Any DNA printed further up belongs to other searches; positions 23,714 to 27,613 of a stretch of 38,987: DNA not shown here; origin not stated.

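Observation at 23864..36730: One 12.9-kb ORF encodes a 4,288-aa anchored giant protein with no recognisable family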

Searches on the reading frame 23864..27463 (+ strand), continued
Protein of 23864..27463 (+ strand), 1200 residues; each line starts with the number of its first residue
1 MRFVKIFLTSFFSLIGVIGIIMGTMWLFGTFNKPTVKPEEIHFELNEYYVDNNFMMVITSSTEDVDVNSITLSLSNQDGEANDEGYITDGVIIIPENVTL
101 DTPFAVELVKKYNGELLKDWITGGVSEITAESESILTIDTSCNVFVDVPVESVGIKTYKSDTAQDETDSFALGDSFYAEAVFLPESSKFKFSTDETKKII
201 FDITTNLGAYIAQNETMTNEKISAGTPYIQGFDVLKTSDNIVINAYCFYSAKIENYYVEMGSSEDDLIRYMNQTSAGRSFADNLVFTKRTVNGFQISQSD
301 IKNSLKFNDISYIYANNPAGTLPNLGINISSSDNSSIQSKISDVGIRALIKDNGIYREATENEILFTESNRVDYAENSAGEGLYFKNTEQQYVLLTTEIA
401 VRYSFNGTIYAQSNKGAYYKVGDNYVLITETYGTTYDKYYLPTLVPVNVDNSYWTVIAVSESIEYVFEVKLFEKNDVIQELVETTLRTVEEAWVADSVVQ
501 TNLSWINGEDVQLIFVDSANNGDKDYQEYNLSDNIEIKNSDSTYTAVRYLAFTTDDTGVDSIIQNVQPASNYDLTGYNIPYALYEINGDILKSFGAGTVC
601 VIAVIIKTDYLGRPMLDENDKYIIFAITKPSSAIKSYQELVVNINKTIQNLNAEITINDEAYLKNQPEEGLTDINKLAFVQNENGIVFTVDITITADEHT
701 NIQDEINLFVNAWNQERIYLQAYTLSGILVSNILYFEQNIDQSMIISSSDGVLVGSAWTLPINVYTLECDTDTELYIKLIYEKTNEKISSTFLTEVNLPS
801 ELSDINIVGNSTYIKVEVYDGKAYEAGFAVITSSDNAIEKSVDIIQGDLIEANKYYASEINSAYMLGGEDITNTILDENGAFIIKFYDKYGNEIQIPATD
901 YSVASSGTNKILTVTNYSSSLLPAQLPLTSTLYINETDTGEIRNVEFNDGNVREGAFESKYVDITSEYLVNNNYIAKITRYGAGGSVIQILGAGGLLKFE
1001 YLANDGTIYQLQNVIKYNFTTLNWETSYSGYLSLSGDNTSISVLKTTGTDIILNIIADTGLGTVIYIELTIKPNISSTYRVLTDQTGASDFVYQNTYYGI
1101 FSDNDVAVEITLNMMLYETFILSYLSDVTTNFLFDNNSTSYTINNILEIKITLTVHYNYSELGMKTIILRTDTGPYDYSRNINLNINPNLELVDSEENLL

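Call 66: fold_search(model_id=the predicted structure, library=pdb)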
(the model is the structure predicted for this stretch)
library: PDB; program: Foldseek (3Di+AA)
matches with E <= 10: 1831; with E <= 0.001: 142
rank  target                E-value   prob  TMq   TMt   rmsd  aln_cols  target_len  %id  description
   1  7r5k_10               2.5e-18  1.00  0.10  0.07  45.0      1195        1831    9  Human nuclear pore complex (constricted) (released 2022-06-22)
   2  9hcj_10               1.1e-16  1.00  0.11  0.08  51.5      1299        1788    8  D. discoideum nuclear pore complex (released 2024-12-25)
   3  9ijj_h                1.7e-13  1.00  0.10  0.09  38.3      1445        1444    7  In situ structure of the central apparatus in mouse sperm axoneme. (released 2025-06-04)
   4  7sqc_O0               6.6e-13  1.00  0.09  0.09  40.2      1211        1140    8  Ciliary C1 central pair apparatus isolated from Chlamydomonas reinhardtii (released 2022-04-13)
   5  9ijj_4H               2.6e-12  1.00  0.10  0.04  63.5      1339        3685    9  In situ structure of the central apparatus in mouse sperm axoneme. (released 2025-06-04)
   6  6tav_A                5.7e-11  1.00  0.13  0.12  60.5      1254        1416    8  Crystal structure of endopeptidase-induced alpha2-macroglobulin (released 2021-05-12)
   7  4aq1_C                9.2e-11  1.00  0.10  0.14  29.8       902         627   10  Structure of the SbsB S-layer protein of Geobacillus stearothermophilus PV72p2 in complex with nanobody KB6 (released 2012-06-13)
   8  8beg_A                1.2e-10  1.00  0.12  0.18  29.5       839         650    9  Structure of Ig-like domains from PrgB (released 2022-11-30)
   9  9u60_E                1.7e-10  1.00  0.13  0.11  58.9      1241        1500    8  C3 convertases zymogen C4b2 in loading state (released 2026-01-14)
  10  9fly_A                1.8e-10  1.00  0.11  0.14  76.5      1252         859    8  CryoEM structure of the base (4151-5009) in the grappling hook protein A (GhpA) in the bacterium Aureispira sp. CCB-QB (released 2024-10-16)
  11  8k53_A                1.9e-10  1.00  0.11  0.15  33.8      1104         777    6  Structure of the Dimeric Human CNTN2 Ig 1-6-FNIII 1-2 Domain in an Asymmetric State (released 2023-12-06)
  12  8oq3_A                2.1e-10  1.00  0.09  0.08  40.2      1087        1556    8  Structure of methylamine treated human complement C3 (released 2024-02-21)
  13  9u5z_E                2.5e-10  1.00  0.11  0.10  58.2      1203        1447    9  C3 convertases zymogen C4b2 in activation state (released 2026-01-14)
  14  3prx_A                4.6e-10  1.00  0.08  0.07  40.9      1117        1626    9  Structure of Complement C5 in Complex with CVF and SSL7 (released 2011-01-19)
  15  3dmk_A                5.4e-10  1.00  0.10  0.14  40.6       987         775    8  Crystal structure of Down Syndrome Cell Adhesion Molecule (DSCAM) isoform 1.30.30, N-terminal eight Ig domains (released 2008-10-07)
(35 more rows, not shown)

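Call 69: find_encoding_contigs(protein=P0077, flank=10000, max_places=3)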
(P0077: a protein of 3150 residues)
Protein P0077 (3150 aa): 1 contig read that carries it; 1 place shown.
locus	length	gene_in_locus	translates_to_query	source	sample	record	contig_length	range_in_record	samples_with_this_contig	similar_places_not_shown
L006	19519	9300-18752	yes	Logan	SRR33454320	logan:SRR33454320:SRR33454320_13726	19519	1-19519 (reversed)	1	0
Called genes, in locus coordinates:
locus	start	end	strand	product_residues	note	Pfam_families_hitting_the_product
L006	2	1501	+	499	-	?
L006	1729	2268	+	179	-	-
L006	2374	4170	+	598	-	PF03717:PBP_dimer, PF00905:Transpeptidase, PF03793:PASTA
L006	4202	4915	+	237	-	PF04298:Zn_peptidase_2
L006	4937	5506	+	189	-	-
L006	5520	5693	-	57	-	-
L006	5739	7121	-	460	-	PF28494:GlyRS_ins_1 (weak), PF00587:tRNA-synt_2b, PF03129:HGTP_anticodon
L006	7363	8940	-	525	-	PF00005:ABC_tran, PF02463:SMC_N (faint), PF13304:AAA_21 (faint), PF12848:ABC_tran_Xtn, PF00005:ABC_tran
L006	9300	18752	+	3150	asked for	-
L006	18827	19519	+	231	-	?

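Call 70: find_encoding_contigs(protein=P0028, flank=10000, max_places=3)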
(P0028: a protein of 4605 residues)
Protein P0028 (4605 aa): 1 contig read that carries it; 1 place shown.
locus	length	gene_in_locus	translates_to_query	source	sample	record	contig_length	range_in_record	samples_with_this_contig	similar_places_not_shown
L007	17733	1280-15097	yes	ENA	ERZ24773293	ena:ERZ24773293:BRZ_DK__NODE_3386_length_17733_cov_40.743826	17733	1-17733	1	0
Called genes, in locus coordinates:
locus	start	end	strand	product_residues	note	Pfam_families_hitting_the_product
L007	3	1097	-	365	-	?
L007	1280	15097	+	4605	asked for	-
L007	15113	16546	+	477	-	PF13396:PLDc_N (weak), PF13091:PLDc_2, PF00614:PLDc, PF13091:PLDc_2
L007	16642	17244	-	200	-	PF01613:Flavin_Reduct, PF21349:RUBY_RBDX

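Call 71: list_cluster_members(proteins=[P0003, P0004, P0006, P0009, P0013, P0017, P0028, P0060, P0068, P0077])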
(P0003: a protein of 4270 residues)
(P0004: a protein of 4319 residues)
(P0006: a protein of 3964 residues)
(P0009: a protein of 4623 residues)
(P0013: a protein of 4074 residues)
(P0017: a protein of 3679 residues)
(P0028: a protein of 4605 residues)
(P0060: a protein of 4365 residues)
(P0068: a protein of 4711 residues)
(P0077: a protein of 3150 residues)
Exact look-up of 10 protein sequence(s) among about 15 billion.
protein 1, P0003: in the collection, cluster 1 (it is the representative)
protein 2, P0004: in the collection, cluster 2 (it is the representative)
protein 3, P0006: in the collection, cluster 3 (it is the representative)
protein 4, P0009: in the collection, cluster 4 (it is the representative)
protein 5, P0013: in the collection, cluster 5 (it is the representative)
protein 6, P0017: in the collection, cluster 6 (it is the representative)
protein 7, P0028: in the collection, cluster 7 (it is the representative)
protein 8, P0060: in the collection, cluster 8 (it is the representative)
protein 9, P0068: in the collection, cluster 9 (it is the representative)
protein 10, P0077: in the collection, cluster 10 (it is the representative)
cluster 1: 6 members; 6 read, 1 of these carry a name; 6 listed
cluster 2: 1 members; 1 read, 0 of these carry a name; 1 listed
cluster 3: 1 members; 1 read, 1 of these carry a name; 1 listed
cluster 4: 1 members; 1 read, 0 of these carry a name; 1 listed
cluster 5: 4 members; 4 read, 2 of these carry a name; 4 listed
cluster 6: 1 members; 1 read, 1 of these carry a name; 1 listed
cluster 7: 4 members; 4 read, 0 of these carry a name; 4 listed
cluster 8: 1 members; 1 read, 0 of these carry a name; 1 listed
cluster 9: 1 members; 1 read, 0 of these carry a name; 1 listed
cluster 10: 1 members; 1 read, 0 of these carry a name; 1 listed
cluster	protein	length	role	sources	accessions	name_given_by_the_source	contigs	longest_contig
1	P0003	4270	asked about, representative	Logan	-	-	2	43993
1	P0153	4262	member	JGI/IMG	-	hypothetical protein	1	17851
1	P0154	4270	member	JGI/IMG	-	-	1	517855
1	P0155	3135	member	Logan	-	-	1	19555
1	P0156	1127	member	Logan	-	-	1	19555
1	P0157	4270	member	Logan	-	-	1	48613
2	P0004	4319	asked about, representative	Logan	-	-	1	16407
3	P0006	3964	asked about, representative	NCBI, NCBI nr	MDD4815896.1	MAG: hypothetical protein PHQ62_02000 [Clostridia bacterium] | hypothetical protein [Clostridia bacterium]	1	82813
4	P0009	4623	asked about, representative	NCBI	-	-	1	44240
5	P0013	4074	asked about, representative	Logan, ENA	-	-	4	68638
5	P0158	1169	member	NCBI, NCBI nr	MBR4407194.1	MAG: hypothetical protein IKT27_02670, partial [Clostridia bacterium] | hypothetical protein [Clostridia bacterium]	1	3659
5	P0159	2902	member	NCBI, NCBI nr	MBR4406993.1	MAG: hypothetical protein IKT27_01625, partial [Clostridia bacterium] | hypothetical protein [Clostridia bacterium]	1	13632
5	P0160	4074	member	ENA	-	-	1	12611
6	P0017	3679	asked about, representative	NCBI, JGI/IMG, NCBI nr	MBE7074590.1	MAG: hypothetical protein E7376_01235 [Clostridiales bacterium] | hypothetical protein [Clostridiales bacterium]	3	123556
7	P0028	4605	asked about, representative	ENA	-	-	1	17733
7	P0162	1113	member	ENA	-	-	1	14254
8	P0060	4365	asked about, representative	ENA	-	-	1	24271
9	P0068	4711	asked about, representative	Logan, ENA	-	-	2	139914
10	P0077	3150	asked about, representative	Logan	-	-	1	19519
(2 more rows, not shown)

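Call 73: find_related_loci(query=A1, collection=viral_contigs, flank=5000)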
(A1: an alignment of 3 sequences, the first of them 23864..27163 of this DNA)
Query A1 (1100 aa) in viral_contigs; peptide patterns used: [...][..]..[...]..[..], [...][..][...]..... (x = any residue, [..] = any of these).
169 stretches matched a pattern, but none encodes a relative of the query by tblastn (E <= 1e-3).
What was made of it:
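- Tried and rejected: Phage origin: the viral-contig scan found no relative (call 73).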

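Call 76: find_related_loci(query=A1, collection=metagenome_contigs, flank=10000)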
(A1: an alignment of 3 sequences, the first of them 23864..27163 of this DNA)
Query A1 (1100 aa) in metagenome_contigs; peptide patterns used: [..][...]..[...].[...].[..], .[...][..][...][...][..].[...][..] (x = any residue, [..] = any of these).
600 stretches matched a pattern (row limit reached: there are more); 1 encode a relative of the query (tblastn E <= 1e-3); 1 distinct loci.
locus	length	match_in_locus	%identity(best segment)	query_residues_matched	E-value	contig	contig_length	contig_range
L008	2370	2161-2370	63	1-70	9e-24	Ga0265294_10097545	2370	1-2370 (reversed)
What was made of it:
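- Tried and rejected: Metagenome-contig scan: it returned only one 70-aa fragment (call 76).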

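Call 94: list_cluster_members(proteins=[P0011, P0012, P0015, P0019, P0023, P0035, P0041, P0046, P0100, P0110])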
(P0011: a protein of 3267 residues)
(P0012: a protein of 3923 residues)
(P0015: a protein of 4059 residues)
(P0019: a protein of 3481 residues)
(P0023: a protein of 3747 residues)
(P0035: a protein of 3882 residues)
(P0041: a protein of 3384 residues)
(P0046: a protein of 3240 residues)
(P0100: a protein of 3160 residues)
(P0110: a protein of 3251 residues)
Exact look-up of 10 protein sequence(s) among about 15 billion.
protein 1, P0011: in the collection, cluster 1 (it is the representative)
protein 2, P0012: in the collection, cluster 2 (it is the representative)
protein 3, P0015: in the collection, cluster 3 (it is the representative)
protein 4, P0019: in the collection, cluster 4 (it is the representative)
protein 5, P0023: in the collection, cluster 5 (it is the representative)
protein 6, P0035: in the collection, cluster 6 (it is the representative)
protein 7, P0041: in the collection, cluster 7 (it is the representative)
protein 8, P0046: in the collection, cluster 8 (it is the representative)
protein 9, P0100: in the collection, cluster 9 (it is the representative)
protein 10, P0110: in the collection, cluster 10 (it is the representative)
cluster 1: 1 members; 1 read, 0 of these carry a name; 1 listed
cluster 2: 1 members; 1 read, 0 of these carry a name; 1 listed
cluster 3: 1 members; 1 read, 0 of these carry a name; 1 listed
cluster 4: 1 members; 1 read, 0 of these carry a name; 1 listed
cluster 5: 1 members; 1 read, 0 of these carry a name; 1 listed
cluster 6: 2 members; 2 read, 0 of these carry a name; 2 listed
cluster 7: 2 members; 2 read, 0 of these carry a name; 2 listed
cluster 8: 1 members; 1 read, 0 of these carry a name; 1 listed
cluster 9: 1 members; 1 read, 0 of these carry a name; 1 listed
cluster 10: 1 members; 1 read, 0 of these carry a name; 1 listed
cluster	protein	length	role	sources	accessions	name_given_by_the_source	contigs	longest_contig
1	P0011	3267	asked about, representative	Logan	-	-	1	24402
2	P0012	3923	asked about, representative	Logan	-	-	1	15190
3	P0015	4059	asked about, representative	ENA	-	-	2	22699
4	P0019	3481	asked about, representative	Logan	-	-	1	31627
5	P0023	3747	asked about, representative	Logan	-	-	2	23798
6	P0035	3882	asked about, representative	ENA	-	-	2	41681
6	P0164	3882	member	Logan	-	-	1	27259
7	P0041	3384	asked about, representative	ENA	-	-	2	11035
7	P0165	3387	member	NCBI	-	-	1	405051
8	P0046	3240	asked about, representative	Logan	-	-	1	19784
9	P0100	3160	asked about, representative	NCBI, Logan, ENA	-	-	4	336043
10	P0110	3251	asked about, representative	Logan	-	-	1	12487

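Call 95: find_encoding_contigs(protein=P0100, flank=8000, max_places=2)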
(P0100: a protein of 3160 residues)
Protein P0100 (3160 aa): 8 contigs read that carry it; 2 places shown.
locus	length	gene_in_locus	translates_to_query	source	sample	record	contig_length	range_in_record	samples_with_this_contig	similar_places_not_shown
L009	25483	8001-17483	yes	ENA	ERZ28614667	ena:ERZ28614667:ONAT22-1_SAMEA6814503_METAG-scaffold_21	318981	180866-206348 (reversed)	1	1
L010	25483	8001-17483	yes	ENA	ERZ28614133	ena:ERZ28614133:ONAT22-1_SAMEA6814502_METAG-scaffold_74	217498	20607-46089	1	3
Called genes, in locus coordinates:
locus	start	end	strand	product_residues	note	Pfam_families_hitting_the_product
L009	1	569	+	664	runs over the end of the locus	-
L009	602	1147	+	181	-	-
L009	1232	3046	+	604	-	PF03717:PBP_dimer, PF00905:Transpeptidase, PF03793:PASTA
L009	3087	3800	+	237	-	PF04298:Zn_peptidase_2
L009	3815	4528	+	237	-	PF04298:Zn_peptidase_2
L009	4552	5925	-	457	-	PF28494:GlyRS_ins_1 (faint), PF00587:tRNA-synt_2b, PF03129:HGTP_anticodon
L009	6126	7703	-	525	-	PF00005:ABC_tran, PF02463:SMC_N (faint), PF13304:AAA_21 (faint), PF12848:ABC_tran_Xtn, PF00005:ABC_tran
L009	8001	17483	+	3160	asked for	-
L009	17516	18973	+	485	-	PF13396:PLDc_N (weak), PF13091:PLDc_2, PF00614:PLDc (weak), PF13091:PLDc_2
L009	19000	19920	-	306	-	PF01156:IU_nuc_hydro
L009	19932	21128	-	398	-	PF00089:Trypsin, PF13365:Trypsin_2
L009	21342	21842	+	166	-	-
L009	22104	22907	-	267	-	PF22435:MRM3-like_sub_bind, PF22655:SpoU_sub_bind_like, PF00588:SpoU_methylase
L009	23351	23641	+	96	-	-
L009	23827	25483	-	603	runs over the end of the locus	PF01541:GIY-YIG, PF27096:UvrC_M, PF02151:UVR (faint), PF22920:UvrC_RNaseH, PF08459:UvrC_RNaseH_dom, PF12826:HHH_2 (weak), PF14520:HHH_5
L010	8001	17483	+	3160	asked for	-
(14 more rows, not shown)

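Call 96: find_encoding_contigs(protein=P0017, flank=8000, max_places=2)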
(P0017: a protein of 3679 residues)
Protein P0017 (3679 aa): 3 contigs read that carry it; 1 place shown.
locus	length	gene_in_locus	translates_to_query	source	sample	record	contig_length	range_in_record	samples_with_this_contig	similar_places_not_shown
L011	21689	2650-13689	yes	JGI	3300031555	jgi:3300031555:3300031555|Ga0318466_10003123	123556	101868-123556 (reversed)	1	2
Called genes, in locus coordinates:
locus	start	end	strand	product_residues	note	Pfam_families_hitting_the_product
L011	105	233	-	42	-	-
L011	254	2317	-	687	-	-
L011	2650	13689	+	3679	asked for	-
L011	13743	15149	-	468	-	PF13091:PLDc_2, PF00614:PLDc (weak), PF13091:PLDc_2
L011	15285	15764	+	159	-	-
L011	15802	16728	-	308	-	-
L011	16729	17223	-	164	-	PF13420:Acetyltransf_4 (weak), PF00583:Acetyltransf_1, PF13673:Acetyltransf_10 (weak), PF13508:Acetyltransf_7 (weak)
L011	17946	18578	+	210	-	PF01791:DeoC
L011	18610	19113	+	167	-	-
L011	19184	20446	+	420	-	PF05496:RuvB_N, PF00004:AAA, PF13173:AAA_14 (weak), PF16193:AAA_assoc_2, PF12002:MgsA_C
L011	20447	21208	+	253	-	PF23023:Anti-Pycsar_Apyc1, PF00753:Lactamase_B, PF12706:Lactamase_B_2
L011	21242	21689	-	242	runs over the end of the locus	PF03009:GDPD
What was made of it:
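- Tried and rejected: Functional link to clpX or a replacement of lon: rejected, because distant members lie in other contexts (calls 69, 70, 95, 96).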
